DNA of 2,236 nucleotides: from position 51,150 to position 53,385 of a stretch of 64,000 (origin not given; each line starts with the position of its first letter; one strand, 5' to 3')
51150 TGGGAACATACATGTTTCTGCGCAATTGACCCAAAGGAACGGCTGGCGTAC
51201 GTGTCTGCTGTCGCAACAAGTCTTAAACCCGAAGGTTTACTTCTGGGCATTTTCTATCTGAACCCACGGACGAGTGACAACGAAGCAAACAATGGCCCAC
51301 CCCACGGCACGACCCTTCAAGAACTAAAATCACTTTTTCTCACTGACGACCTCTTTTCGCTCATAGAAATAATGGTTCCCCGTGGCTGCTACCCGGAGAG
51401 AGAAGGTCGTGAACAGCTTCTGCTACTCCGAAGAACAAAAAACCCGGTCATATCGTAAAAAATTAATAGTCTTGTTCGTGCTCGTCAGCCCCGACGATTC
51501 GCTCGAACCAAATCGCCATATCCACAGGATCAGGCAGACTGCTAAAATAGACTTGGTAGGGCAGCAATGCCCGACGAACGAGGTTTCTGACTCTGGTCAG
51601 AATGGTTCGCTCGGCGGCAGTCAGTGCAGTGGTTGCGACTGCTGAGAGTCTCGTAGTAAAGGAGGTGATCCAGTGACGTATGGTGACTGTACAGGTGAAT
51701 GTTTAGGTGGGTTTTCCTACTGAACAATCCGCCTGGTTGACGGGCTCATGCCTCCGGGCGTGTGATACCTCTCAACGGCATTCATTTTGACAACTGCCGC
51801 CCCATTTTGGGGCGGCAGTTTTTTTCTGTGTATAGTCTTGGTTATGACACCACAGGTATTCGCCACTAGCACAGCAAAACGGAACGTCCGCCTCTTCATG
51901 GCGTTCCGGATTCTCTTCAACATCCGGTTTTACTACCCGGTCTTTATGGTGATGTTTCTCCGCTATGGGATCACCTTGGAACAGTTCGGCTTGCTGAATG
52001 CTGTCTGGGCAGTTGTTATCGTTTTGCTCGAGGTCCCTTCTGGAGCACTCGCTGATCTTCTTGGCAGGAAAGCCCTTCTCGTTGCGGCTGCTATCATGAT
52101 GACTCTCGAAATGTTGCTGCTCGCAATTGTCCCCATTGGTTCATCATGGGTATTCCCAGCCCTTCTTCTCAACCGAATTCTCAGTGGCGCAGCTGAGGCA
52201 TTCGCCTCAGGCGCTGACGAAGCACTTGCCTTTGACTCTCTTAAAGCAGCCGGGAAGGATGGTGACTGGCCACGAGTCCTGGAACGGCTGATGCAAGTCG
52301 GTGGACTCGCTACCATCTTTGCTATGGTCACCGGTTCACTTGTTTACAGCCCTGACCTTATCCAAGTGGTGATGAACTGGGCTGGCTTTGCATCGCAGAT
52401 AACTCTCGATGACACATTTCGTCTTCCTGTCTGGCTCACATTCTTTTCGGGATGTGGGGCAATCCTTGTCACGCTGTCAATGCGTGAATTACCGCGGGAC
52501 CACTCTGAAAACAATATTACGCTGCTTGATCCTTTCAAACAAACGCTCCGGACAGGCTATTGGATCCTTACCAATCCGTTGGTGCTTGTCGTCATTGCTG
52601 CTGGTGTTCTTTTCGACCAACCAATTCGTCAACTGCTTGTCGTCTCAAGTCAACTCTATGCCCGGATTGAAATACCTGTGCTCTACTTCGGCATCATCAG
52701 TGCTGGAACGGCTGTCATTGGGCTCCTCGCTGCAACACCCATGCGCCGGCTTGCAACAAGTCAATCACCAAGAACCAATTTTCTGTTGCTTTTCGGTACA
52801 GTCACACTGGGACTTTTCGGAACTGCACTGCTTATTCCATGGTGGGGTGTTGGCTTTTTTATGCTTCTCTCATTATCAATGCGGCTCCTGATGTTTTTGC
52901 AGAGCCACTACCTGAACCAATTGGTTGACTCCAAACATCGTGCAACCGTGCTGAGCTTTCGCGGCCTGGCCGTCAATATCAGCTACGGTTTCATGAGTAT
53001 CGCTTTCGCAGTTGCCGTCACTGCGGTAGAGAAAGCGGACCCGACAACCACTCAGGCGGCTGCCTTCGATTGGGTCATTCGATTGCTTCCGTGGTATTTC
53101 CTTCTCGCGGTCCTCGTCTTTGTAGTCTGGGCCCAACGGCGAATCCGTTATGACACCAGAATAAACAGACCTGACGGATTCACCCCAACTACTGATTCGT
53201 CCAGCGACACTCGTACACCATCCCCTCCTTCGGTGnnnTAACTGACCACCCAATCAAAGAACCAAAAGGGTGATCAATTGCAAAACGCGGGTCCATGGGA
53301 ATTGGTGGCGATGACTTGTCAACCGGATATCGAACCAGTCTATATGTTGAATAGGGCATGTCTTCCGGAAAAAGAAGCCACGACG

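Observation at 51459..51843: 385-nt leader before the MFS gene: 16-nt anti-SD complement, 16-codon Cys-containing mini-ORF, and a strong terminator 19 nt before the start codon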

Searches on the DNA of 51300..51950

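Call 7: search_rna_families(source=window, start=51300, end=51950, threshold=evalue, max_evalue=10, show_alignments=3)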
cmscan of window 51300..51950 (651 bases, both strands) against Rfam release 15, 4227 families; matches with E-value up to 10: 9.
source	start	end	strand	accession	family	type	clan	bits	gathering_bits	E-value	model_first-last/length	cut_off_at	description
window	51790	51920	-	RF01408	sraL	Gene; sRNA;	-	24.2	39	0.0029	1-142/142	no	sraL Hfq binding RNA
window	51699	51826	+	RF02883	BcKCsr2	Gene; sRNA;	-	23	40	0.0055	1-129/129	no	Burkholderia sRNA 2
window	51649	51819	+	RF01867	CC2171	Gene; sRNA;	-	21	75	0.028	1-159/159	no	caulobacter sRNA CC2171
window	51743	51832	+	RF00519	suhB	Gene; sRNA;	CL00108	19.7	41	0.15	1-77/77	no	Makes More Granules Regulator RNA (mmgR)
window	51777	51838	+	RF03673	mir-2822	Gene; miRNA;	-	19.5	84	0.92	1-67/67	no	mir-2822 microRNA precursor family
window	51779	51849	+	RF02288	TtnuCD11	Gene; snRNA; snoRNA; CD-box;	-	17.8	70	0.15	1-74/74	no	Tetrahymena snoRNA TtnuCD11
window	51571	51617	+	RF01633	ceN43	Gene; snRNA; snoRNA; HACA-box;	-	17.1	50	1.1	71-118/129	no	Caenorhabditis snoRNA ceN43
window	51788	51950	-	RF02901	AaHKsRNA41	Gene; sRNA;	-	14.9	97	0.67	50-187/187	5'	Aggregatibacter sRNA 41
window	51747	51825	+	RF02631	Hrs13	Gene; sRNA;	-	14.4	52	0.97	1-82/82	no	Hfq-regulated sRNA 13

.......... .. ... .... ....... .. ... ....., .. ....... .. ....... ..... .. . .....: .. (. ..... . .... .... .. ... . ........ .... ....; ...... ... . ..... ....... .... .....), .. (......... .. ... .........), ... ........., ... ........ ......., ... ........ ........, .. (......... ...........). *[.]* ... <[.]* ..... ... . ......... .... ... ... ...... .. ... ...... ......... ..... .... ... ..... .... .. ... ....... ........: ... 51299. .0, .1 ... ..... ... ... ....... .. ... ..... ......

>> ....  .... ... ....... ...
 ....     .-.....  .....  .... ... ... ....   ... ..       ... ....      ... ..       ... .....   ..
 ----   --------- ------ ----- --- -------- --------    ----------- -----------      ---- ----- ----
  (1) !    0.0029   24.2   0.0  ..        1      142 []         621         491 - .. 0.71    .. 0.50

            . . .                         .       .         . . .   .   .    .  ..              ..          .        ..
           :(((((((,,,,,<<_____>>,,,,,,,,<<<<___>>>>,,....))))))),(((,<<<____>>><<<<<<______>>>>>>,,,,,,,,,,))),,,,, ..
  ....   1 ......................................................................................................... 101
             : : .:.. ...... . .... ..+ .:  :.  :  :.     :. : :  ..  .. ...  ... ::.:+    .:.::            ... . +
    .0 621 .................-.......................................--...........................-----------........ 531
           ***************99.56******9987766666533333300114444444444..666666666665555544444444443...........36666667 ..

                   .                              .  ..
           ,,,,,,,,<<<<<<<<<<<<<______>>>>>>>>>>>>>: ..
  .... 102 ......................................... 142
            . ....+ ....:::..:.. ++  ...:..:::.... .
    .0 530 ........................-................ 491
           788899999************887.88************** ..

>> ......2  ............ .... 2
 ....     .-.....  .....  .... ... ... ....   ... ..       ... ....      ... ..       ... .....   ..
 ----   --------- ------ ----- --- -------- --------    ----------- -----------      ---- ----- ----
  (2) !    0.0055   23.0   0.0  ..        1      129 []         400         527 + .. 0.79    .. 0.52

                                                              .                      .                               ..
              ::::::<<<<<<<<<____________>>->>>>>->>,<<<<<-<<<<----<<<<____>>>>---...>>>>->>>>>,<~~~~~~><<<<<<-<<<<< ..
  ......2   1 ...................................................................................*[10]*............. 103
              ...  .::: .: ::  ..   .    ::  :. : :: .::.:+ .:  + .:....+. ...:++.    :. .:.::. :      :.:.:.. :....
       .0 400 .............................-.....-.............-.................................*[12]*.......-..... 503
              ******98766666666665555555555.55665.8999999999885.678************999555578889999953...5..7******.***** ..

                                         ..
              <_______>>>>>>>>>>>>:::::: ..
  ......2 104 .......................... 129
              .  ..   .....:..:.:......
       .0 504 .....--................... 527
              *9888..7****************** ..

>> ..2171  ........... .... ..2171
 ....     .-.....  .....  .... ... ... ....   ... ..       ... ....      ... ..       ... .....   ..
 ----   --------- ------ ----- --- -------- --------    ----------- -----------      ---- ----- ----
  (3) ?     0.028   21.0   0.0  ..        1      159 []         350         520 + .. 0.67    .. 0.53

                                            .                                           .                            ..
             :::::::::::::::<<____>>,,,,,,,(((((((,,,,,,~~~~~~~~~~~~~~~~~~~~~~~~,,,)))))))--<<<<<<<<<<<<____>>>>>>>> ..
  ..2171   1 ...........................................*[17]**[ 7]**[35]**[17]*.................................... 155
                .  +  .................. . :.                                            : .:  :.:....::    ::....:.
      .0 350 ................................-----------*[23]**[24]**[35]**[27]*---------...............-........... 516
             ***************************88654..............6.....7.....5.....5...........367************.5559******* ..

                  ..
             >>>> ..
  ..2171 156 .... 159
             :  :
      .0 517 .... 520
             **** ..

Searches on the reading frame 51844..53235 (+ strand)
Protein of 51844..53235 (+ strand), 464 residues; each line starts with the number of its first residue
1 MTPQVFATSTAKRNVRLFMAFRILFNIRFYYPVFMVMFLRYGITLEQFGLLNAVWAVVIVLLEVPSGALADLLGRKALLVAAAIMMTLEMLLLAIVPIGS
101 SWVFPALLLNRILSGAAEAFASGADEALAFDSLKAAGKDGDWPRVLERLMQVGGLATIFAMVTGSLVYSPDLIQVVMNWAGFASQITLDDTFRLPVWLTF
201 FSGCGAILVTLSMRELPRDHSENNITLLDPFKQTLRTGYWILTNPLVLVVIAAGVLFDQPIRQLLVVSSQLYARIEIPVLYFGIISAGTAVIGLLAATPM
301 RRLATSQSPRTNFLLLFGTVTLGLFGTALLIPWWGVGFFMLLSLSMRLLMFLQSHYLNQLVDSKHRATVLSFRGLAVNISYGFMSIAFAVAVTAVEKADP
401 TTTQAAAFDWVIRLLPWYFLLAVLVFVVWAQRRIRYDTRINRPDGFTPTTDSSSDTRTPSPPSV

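Call 14: find_homologous_proteins(query=window:51844-53235:+, max_evalue=1e-20)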
Query window:51844-53235:+ (464 aa): 4326 proteins with E <= 1e-20 among 8000 candidates; the best 120 are listed.
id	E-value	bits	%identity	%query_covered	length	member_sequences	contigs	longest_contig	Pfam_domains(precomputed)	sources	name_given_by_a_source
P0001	1.4e-272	922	92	100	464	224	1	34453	PF07690.22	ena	-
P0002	3.8e-262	888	88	100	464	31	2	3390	PF07690.22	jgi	-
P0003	1.8e-257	872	85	100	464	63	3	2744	PF07690.22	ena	-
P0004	2.3e-256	869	85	100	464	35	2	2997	PF07690.22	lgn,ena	-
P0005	4.9e-256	868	85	100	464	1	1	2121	PF07690.22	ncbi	-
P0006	6.8e-256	867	85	100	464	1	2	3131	PF07690.22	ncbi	-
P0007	1.0e-255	867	87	100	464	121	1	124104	PF07690.22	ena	-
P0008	6.3e-255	864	85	100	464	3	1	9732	PF07690.22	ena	-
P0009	2.2e-222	757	78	100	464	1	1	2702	PF07690.22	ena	-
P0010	1.3e-221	754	78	100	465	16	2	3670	PF07690.22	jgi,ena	jgi:MFS family permease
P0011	1.7e-221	754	77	100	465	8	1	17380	PF07690.22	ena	-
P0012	2.0e-220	750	78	98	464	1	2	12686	PF07690.22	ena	-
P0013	3.8e-220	749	76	100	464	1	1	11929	PF07690.22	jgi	jgi:MFS family permease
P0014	5.8e-220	749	77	100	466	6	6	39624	PF07690.22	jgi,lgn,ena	-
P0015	8.3e-220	748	78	98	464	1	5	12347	PF07690.22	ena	-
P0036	2.9e-211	720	73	100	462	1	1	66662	PF07690.22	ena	-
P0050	2.8e-162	559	62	95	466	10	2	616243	PF07690.22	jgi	jgi:MFS family permease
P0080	8.0e-157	541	61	91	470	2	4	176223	PF07690.22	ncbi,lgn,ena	-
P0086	3.1e-155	535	58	98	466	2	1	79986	PF07690.22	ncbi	ncbi:MAG: MFS transporter [Planctomycetia bacterium]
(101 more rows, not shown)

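Call 15: find_encoding_contigs(protein=P0001, flank=4000, max_places=3)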
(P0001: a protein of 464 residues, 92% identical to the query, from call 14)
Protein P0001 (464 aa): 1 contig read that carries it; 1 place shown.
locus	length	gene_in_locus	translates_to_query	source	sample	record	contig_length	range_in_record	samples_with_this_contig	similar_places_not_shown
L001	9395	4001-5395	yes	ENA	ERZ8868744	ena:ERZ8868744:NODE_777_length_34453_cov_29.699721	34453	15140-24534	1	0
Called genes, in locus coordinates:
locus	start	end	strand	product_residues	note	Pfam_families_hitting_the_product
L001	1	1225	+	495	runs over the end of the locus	PF00375:SDF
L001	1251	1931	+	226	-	PF04367:DUF502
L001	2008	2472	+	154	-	PF00578:AhpC-TSA, PF08534:Redoxin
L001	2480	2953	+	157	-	-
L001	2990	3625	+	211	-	PF05724:TPMT, PF13649:Methyltransf_25, PF13847:Methyltransf_31 (weak), PF08241:Methyltransf_11 (weak), PF08242:Methyltransf_12 (weak)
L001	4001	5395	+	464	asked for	PF07690:MFS_1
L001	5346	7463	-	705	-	PF01734:Patatin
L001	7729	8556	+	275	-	PF06439:3keto-disac_hyd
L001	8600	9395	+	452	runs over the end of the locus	PF13433:Peripla_BP_5, PF13458:Peripla_BP_6, PF01094:ANF_receptor (weak)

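Call 16: find_encoding_contigs(protein=P0007, flank=4000, max_places=3)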
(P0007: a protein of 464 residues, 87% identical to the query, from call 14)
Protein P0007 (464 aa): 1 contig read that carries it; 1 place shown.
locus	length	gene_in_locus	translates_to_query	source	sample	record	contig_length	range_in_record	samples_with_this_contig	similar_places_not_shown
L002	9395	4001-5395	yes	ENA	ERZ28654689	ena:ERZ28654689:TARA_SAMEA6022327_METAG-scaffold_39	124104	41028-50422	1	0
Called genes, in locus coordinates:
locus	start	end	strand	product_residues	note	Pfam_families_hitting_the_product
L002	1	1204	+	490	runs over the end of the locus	PF00375:SDF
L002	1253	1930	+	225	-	PF04367:DUF502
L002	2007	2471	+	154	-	PF00578:AhpC-TSA, PF08534:Redoxin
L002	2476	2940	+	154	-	-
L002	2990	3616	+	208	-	PF05724:TPMT, PF13847:Methyltransf_31 (weak), PF08241:Methyltransf_11 (weak), PF08242:Methyltransf_12, PF13649:Methyltransf_25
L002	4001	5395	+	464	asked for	PF07690:MFS_1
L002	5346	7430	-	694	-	PF01734:Patatin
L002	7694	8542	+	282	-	PF06439:3keto-disac_hyd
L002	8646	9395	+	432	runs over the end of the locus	PF13433:Peripla_BP_5, PF13458:Peripla_BP_6, PF01094:ANF_receptor (weak)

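Call 17: find_encoding_contigs(protein=P0014, flank=4000, max_places=4)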
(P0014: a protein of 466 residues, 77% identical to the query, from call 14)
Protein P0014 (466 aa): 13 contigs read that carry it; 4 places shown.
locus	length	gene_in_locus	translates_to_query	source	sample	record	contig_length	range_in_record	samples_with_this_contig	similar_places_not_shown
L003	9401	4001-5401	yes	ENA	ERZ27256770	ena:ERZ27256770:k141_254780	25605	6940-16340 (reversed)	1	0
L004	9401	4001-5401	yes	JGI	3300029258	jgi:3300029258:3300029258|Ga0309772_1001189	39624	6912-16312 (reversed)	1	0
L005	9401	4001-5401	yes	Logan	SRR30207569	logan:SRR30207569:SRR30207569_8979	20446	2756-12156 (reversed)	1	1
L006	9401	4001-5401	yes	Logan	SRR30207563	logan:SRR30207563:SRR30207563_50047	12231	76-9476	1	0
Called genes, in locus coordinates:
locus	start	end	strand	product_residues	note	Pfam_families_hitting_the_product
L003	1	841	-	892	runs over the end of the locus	PF07635:PSCyt1 (faint), PF07626:PSD3, PF07637:PSD5, PF07631:PSD4, PF07627:PSCyt3, PF07624:PSD2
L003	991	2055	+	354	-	PF00356:LacI, PF00532:Peripla_BP_1, PF13407:Peripla_BP_4, PF13377:Peripla_BP_3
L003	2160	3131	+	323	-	PF07963:N_methyl (weak), PF07596:SBP_bac_10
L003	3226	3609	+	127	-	-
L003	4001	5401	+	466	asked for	PF07690:MFS_1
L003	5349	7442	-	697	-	PF01734:Patatin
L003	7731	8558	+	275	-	PF06439:3keto-disac_hyd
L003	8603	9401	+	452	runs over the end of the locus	PF13433:Peripla_BP_5, PF13458:Peripla_BP_6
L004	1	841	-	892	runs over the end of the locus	PF07635:PSCyt1 (faint), PF07626:PSD3, PF07637:PSD5, PF07631:PSD4, PF07627:PSCyt3, PF07624:PSD2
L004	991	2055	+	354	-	PF00356:LacI, PF00532:Peripla_BP_1, PF13407:Peripla_BP_4, PF13377:Peripla_BP_3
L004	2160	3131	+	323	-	PF07963:N_methyl (weak), PF07596:SBP_bac_10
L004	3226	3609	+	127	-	-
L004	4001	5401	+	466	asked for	PF07690:MFS_1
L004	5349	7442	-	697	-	PF01734:Patatin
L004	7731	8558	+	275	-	PF06439:3keto-disac_hyd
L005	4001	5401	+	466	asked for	PF07690:MFS_1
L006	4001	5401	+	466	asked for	PF07690:MFS_1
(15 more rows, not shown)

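Call 18: find_encoding_contigs(protein=P0036, flank=4000, max_places=3)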
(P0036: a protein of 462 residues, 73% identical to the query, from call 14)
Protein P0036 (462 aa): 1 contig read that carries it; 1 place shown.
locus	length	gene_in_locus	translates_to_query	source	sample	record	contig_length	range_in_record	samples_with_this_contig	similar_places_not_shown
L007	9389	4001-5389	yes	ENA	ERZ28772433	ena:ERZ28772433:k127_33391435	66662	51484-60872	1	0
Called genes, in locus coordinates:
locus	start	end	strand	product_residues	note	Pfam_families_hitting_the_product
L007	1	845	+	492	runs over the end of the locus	PF00375:SDF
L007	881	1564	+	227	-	PF04367:DUF502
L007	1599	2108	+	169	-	PF00578:AhpC-TSA, PF08534:Redoxin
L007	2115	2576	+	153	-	-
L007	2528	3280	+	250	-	PF05724:TPMT, PF08241:Methyltransf_11, PF08242:Methyltransf_12 (weak), PF13649:Methyltransf_25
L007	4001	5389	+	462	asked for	PF07690:MFS_1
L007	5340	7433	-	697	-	PF01734:Patatin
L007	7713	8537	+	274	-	PF06439:3keto-disac_hyd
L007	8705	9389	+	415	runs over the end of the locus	PF13433:Peripla_BP_5, PF13458:Peripla_BP_6, PF01094:ANF_receptor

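Call 21: find_encoding_contigs(protein=P0050, flank=3000, max_places=2)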
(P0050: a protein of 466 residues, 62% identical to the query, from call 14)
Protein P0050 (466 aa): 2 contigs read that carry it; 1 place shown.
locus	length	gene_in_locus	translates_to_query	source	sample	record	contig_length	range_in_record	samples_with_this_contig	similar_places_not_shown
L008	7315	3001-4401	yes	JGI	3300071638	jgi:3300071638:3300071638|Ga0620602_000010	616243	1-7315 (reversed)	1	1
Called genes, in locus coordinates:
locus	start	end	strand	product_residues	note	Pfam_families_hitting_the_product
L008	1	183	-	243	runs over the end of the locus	PF00149:Metallophos, PF12850:Metallophos_2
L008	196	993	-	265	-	PF00218:IGPS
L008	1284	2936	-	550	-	PF02142:MGS, PF01808:AICARFT_IMPCHas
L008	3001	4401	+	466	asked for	PF07690:MFS_1 (faint)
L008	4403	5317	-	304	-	PF00512:HisKA, PF13581:HATPase_c_2 (weak), PF02518:HATPase_c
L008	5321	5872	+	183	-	-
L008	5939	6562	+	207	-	-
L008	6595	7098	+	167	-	PF08695:Coa1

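Call 22: find_encoding_contigs(protein=P0086, flank=3000, max_places=2)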
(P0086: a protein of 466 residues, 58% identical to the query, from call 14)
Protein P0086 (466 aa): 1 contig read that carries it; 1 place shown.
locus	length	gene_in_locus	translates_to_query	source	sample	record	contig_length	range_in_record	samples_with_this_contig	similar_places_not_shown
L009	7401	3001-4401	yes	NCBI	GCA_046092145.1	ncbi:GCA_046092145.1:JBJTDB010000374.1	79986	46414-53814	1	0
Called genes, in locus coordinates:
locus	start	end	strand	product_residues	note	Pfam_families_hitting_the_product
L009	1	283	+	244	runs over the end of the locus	PF00072:Response_reg, PF00486:Trans_reg_C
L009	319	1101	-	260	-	PF00218:IGPS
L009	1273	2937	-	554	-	PF02142:MGS, PF01808:AICARFT_IMPCHas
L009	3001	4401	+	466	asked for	PF07690:MFS_1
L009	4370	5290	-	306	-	PF00512:HisKA, PF02518:HATPase_c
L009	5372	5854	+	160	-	-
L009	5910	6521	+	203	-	-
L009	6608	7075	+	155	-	PF08695:Coa1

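Call 23: find_encoding_contigs(protein=P0080, flank=3000, max_places=2)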
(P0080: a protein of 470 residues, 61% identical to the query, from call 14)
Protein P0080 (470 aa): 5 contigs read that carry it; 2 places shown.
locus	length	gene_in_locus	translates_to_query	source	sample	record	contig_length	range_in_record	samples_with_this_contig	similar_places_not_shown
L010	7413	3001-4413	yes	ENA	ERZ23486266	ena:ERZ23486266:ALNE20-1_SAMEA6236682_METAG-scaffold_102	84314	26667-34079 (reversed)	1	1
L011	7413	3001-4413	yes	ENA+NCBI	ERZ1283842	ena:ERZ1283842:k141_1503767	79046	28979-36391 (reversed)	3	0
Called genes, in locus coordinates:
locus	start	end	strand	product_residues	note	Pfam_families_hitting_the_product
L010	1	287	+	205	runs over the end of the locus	PF00694:Aconitase_C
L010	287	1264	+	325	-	-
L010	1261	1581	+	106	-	-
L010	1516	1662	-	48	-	-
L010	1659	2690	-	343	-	PF04055:Radical_SAM, PF06968:BATS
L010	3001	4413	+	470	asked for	PF07690:MFS_1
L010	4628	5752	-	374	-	PF01321:Creatinase_N, PF00557:Peptidase_M24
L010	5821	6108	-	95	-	-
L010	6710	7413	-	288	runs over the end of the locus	PF02151:UVR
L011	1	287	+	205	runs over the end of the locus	PF00694:Aconitase_C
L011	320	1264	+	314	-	-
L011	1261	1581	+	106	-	-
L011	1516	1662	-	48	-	-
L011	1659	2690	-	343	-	PF04055:Radical_SAM, PF06968:BATS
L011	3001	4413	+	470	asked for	PF07690:MFS_1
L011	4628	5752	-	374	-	PF01321:Creatinase_N, PF00557:Peptidase_M24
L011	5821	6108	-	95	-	-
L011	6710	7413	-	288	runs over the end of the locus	PF02151:UVR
